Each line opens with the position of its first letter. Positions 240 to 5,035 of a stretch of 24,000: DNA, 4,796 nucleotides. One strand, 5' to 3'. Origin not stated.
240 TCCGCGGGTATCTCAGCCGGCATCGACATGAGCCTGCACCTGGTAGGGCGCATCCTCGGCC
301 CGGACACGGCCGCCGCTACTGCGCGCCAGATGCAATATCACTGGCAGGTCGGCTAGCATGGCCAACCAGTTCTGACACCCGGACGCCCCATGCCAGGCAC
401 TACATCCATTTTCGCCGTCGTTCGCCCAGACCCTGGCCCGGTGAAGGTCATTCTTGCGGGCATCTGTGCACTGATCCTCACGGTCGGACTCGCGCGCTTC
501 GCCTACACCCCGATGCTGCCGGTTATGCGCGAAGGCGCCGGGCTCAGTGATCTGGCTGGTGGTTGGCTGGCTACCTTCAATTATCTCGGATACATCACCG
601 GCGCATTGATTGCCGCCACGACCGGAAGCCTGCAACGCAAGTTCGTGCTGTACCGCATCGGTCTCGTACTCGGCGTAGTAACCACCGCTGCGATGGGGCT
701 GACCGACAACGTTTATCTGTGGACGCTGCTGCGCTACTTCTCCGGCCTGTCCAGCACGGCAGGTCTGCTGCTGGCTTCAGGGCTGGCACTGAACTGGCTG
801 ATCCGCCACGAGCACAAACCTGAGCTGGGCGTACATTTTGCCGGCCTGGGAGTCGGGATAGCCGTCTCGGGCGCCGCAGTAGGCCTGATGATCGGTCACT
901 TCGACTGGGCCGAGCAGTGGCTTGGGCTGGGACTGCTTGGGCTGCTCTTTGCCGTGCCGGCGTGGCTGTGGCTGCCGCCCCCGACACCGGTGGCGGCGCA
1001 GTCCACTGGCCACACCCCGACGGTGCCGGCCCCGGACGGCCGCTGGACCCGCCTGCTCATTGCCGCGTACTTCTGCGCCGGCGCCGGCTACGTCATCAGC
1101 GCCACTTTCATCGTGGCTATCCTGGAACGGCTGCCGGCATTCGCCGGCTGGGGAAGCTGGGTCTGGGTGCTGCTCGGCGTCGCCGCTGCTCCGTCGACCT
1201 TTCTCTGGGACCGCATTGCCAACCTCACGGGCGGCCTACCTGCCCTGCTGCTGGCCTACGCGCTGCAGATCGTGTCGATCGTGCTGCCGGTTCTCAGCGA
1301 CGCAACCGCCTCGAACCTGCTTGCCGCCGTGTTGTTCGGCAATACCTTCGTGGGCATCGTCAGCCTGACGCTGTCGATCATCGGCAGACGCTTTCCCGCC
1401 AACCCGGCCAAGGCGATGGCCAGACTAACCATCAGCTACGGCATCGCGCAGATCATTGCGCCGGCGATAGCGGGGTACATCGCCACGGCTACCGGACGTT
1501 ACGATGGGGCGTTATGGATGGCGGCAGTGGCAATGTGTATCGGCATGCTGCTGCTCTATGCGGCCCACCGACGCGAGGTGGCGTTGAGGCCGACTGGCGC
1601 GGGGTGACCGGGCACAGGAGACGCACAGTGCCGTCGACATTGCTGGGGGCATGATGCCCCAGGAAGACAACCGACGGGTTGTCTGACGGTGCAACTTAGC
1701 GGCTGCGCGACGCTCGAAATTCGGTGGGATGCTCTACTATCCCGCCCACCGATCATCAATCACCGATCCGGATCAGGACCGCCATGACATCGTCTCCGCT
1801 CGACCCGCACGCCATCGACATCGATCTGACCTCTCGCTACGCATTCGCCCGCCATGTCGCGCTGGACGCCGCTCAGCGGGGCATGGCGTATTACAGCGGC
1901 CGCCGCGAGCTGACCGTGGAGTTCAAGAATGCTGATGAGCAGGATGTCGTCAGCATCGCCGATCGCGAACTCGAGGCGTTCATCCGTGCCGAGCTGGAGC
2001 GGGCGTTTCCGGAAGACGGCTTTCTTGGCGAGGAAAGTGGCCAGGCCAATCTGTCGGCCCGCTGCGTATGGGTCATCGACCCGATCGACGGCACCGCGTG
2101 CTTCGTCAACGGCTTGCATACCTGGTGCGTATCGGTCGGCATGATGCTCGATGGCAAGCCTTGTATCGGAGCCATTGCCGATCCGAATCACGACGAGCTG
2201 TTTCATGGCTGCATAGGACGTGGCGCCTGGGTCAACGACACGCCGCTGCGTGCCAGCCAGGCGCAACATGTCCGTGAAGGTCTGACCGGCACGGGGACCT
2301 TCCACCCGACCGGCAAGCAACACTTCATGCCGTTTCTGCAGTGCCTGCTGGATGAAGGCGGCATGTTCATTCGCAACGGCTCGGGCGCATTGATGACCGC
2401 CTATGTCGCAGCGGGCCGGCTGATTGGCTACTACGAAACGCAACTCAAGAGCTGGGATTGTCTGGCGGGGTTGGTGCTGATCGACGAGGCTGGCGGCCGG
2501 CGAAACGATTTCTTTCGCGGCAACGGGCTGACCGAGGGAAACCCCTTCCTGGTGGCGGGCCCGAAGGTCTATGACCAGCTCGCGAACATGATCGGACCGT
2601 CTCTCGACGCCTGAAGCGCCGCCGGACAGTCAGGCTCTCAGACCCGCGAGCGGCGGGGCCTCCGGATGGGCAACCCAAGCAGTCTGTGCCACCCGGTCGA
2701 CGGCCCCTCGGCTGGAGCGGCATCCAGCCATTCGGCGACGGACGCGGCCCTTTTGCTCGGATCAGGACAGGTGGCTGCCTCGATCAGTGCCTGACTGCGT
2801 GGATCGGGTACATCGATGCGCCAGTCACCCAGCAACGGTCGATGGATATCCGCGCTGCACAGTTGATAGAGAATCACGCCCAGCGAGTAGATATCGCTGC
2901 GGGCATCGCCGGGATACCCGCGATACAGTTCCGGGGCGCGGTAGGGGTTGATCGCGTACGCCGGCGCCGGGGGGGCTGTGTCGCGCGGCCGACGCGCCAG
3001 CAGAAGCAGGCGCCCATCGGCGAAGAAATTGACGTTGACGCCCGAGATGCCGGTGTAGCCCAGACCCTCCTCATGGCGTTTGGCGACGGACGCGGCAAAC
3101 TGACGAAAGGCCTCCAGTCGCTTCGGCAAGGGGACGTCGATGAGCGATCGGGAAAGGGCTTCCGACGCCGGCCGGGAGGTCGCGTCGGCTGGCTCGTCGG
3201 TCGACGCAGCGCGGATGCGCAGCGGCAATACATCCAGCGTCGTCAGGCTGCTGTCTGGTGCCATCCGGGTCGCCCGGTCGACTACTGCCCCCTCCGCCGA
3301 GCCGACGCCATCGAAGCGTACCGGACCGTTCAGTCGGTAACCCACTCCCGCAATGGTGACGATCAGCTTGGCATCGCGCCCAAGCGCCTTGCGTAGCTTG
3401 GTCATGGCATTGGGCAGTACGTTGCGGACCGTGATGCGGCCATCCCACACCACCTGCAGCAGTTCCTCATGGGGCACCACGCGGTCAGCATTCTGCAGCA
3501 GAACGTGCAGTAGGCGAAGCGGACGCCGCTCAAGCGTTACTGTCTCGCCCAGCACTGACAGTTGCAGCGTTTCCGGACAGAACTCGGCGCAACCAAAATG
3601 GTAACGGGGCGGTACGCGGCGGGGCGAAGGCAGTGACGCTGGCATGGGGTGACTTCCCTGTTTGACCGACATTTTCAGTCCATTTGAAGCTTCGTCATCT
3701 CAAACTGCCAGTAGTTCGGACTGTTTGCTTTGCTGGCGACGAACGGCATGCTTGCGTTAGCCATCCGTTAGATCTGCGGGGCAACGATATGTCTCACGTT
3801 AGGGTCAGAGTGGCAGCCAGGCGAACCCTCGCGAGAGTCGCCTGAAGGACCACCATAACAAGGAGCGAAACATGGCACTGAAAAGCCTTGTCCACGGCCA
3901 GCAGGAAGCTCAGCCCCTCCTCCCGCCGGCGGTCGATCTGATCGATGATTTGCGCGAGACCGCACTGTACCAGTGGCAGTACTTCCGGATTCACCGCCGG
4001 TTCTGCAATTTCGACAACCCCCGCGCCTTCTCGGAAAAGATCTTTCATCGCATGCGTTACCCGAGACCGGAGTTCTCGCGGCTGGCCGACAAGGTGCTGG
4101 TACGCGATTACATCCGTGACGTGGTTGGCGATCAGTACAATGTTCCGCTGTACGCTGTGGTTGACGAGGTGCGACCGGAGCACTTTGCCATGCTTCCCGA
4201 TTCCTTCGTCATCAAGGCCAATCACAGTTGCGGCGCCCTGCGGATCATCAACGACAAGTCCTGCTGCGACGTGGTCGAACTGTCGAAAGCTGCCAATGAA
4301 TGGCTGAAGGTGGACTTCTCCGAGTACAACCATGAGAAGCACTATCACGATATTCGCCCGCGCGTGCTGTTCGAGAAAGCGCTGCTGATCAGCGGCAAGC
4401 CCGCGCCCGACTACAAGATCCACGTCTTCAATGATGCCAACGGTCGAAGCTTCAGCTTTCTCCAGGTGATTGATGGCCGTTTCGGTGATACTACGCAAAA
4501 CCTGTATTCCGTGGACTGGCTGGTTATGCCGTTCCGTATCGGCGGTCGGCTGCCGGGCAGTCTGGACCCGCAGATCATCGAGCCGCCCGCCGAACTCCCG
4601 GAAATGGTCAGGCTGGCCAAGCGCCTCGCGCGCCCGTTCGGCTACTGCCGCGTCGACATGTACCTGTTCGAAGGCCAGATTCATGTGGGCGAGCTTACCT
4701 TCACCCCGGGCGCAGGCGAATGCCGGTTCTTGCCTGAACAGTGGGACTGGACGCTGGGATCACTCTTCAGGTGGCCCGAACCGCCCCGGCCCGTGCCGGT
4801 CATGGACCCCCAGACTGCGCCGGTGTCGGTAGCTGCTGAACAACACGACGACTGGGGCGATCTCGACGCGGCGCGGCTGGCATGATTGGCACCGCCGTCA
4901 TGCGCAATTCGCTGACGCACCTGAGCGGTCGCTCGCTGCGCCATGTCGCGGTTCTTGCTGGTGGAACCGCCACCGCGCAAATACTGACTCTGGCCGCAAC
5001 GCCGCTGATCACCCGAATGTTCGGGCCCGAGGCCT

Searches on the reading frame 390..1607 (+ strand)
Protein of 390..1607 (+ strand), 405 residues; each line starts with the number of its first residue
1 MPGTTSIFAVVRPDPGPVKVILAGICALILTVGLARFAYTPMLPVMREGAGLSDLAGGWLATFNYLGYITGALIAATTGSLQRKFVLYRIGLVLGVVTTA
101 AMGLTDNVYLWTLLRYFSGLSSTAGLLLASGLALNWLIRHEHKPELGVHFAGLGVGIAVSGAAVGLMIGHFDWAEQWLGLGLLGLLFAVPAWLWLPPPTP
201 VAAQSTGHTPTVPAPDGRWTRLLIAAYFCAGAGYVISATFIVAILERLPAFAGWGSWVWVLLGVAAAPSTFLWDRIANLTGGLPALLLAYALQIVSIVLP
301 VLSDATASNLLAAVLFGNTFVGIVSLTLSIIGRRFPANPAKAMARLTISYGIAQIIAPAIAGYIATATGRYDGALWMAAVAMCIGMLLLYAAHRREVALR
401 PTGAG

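Call 62: search_protein_families(library=pfam, proteins=[window:390-1607:+], max_evalue=0.001)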
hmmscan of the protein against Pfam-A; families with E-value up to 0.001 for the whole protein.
window:390-1607:+ (405 aa): 2 families
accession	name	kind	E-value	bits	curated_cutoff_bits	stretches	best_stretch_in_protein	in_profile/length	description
PF06779.20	MFS_4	-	1.1e-69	235.9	26.3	1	29-388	2-362/364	Uncharacterised MFS-type transporter YbfB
PF07690.21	MFS_1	-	5.2e-24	85.2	33.4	2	26-338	2-326/347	Major Facilitator Superfamily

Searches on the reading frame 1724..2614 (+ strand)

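Call 62: search_protein_families(library=pfam, proteins=[window:1724-2614:+], max_evalue=0.001)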
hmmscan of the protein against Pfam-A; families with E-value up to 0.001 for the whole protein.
window:1724-2614:+ (296 aa): 1 family
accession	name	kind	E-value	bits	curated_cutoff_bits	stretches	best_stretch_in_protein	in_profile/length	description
PF00459.30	Inositol_P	-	7.3e-51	173.7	27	1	35-278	2-252/271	Inositol monophosphatase family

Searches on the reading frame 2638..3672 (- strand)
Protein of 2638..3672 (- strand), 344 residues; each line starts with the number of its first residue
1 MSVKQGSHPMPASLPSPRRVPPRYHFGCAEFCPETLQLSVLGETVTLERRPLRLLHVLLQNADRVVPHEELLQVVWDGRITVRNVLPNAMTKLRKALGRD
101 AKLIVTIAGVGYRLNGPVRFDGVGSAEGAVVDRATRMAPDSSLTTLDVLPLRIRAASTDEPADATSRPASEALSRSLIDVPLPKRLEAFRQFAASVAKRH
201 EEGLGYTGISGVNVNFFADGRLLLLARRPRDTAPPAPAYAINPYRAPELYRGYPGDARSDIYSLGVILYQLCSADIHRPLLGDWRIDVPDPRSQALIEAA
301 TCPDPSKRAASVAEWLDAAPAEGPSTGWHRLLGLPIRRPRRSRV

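Call 62: search_protein_families(library=pfam, proteins=[window:2638-3672:-], max_evalue=0.001)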
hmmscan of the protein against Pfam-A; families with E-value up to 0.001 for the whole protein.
window:2638-3672:- (344 aa): 1 family
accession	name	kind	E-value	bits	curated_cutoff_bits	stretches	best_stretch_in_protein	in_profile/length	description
PF00486.34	Trans_reg_C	-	2.5e-15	56.7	26.2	1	42-114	1-77/77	Transcriptional regulatory protein, C terminal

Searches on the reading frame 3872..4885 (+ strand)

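Call 62: search_protein_families(library=pfam, proteins=[window:3872-4885:+], max_evalue=0.001)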
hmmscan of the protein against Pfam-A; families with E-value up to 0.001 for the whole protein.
window:3872-4885:+ (337 aa): 1 family
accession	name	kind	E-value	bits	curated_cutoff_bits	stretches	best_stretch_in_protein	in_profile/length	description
PF14305.11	ATPgrasp_TupA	-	7.6e-37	127.5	25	1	56-299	2-240/241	TupA-like ATPgrasp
